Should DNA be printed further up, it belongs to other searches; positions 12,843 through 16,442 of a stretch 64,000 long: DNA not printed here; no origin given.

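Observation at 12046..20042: Translationally coupled 321-aa + 2,349-aa N-terminally anchored pair; the giant protein is built from an unassigned ~100-130-aa module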

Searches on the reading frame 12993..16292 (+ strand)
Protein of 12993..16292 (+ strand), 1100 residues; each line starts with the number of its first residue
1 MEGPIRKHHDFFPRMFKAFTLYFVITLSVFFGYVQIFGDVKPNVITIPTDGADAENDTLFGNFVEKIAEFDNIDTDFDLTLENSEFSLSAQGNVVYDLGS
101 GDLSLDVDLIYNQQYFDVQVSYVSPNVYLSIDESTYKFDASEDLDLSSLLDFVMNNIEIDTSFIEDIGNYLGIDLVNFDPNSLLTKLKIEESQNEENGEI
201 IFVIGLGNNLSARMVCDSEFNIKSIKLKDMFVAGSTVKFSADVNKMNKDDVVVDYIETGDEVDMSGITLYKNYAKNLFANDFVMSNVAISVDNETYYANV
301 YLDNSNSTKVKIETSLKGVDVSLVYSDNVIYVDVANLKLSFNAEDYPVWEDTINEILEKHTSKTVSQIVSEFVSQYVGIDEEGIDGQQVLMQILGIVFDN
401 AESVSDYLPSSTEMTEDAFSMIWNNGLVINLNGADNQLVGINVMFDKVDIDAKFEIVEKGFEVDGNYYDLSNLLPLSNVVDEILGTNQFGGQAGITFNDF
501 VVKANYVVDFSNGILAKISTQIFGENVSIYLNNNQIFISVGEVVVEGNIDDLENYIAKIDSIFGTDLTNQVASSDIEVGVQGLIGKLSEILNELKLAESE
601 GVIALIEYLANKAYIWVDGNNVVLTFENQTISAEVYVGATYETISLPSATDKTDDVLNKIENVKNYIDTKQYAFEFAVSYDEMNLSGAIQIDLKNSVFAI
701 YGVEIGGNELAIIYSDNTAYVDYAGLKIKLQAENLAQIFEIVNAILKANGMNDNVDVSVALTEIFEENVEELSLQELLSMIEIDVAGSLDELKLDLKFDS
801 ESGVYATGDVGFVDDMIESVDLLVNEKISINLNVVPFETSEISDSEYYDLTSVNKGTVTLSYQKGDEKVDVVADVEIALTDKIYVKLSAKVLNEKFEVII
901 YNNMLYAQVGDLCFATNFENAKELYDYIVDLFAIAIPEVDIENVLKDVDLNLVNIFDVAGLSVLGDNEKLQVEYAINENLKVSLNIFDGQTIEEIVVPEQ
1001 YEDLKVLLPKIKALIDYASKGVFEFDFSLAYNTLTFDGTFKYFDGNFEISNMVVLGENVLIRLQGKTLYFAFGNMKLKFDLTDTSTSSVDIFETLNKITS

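Call 36: predict_structure(alignment_id=A2)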
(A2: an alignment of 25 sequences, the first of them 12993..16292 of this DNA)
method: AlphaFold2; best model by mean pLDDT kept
length: 1100 residues; sequences in the alignment: 25
mean_pLDDT: 72.4   pTM: 0.41
mean pLDDT of the five models: 72.4, 71.3, 67.4, 65.8, 64.0
residues with pLDDT >= 90: 62; 70-90: 695; 50-70: 190; < 50: 153
segments of 3 or more residues with pLDDT < 50: 1-56, 143-167, 178-180, 376-401, 574-581, 936-948, 1083-1095, 1098-1100
pLDDT, mean of each block of 10 residues (from residue 1): 28 33 36 30 34 46 66 79 68 77 76 72 80 78 47 37 47 49 58 78 65 78 77 66 80 78 85 86 90 82 85 80 87 81 75 73 67 53 40 42 64 88 85 91 85 89 79 65 73 81 86 85 80 86 82 81 73 48 55 68 73 78 82 84 85 82 81 87 82 84 82 87 87 75 70 64 71 73 72 78 76 83 84 86 84 87 82 85 82 80 82 75 68 54 45 69 86 84 85 75 73 67 71 72 79 78 82 79 50 47
secondary structure, 60 per line:
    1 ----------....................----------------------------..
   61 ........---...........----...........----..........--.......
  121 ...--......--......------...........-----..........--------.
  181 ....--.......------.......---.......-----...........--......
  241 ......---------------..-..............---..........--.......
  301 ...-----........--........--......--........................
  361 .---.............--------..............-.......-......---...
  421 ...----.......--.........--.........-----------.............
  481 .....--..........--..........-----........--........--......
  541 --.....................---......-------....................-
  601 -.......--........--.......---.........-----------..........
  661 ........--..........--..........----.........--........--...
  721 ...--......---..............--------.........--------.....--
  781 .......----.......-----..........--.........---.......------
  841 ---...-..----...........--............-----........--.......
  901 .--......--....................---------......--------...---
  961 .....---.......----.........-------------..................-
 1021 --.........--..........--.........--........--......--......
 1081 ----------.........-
elements in order (helices of 4 or more, strands of 3 or more residues): H11-30 H59-68 E72-82 E87-97 E102-111 E114-123 E126-131 E134-139 H146-156 H162-171 H180-184 E187-193 E200-206 E210-216 E222-232 E235-246 H265-278 E282-291 E294-303 E309-316 E319-326 E329-334 E337-342 H343-361 H365-377 H386-399 H401-407 E409-414 E418-423 E428-434 E437-445 E448-456 H470-485 E488-497 E500-509 E515-522 E525-532 E535-540 E543-548 H549-563 H567-572 H580-593 E594-599 E602-608 E611-618 E621-627 E631-639 H653-668 E671-680 E683-692 E697-705 E708-715 E718-723 E726-731 H735-748 H757-765 H774-778 E781-787 E792-798 E804-813 E816-824 E828-834 E854-864 E867-878 E884-891 E894-901 E904-909 E912-917 H918-931 H941-946 E961-965 E969-975 E980-988 H1004-1019 E1023-1031 E1034-1043 E1046-1054 E1057-1064 E1067-1072 E1075-1080 H1091-1099

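Call 75: fold_search(model_id=the predicted structure, library=pdb)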
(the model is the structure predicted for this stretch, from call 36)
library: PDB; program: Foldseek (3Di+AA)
matches with E <= 10: 1041; with E <= 0.001: 29
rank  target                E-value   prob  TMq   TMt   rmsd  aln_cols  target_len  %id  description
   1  3qcw_A                3.0e-07  0.54  0.06  0.06  36.4      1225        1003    8  Structure of neurexin 1 alpha (domains LNS1-LNS6), no splice inserts (released 2011-06-15)
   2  9g41_A                3.7e-06  0.69  0.06  0.05  57.9      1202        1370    7  Mouse Teneurin2 dimer variant A0B1 (released 2026-01-21)
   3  2p4b_B                1.1e-05  1.00  0.10  0.31  16.0       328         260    9  Crystal structure of E.coli RseB (released 2007-05-22)
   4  3m4w_C                1.3e-05  1.00  0.11  0.32  15.5       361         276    8  Structural basis for the negative regulation of bacterial stress response by RseB (released 2010-05-05)
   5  2v42_A                1.3e-05  1.00  0.11  0.31  17.5       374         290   10  Crystal structure of RseB: a sensor for periplasmic stress response in E. coli (released 2007-08-28)
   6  2v43_C                1.3e-05  1.00  0.10  0.30  16.2       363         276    8  Crystal structure of RseB: a sensor for periplasmic stress response in E. coli (released 2007-08-28)
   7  2v43_B                1.8e-05  1.00  0.10  0.29  16.8       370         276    9  Crystal structure of RseB: a sensor for periplasmic stress response in E. coli (released 2007-08-28)
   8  3ve1_C                1.9e-05  0.84  0.06  0.11  35.4       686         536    8  The 2.9 angstrom crystal structure of Transferrin binding protein B (TbpB) from serogroup B M982 Neisseria meningitidi (released 2012-02-22)
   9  2p4b_A                2.5e-05  1.00  0.11  0.31  17.1       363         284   10  Crystal structure of E.coli RseB (released 2007-05-22)
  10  3m4w_A                6.7e-05  1.00  0.10  0.29  16.1       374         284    9  Structural basis for the negative regulation of bacterial stress response by RseB (released 2010-05-05)
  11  3m4w_D                1.3e-04  1.00  0.11  0.33  15.9       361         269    9  Structural basis for the negative regulation of bacterial stress response by RseB (released 2010-05-05)
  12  2v42_B                1.5e-04  1.00  0.10  0.29  17.2       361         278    9  Crystal structure of RseB: a sensor for periplasmic stress response in E. coli (released 2007-08-28)
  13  2w7q_A                1.9e-04  1.00  0.11  0.44   8.4       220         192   10  Structure of Pseudomonas aeruginosa LolA (released 2009-12-29)
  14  2w7q_B                1.9e-04  1.00  0.10  0.44   8.9       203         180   10  Structure of Pseudomonas aeruginosa LolA (released 2009-12-29)
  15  3mh8_A                3.0e-04  1.00  0.10  0.35   9.4       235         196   10  Crystal structure of LprG from Mycobacterium tuberculosis (released 2010-09-01)
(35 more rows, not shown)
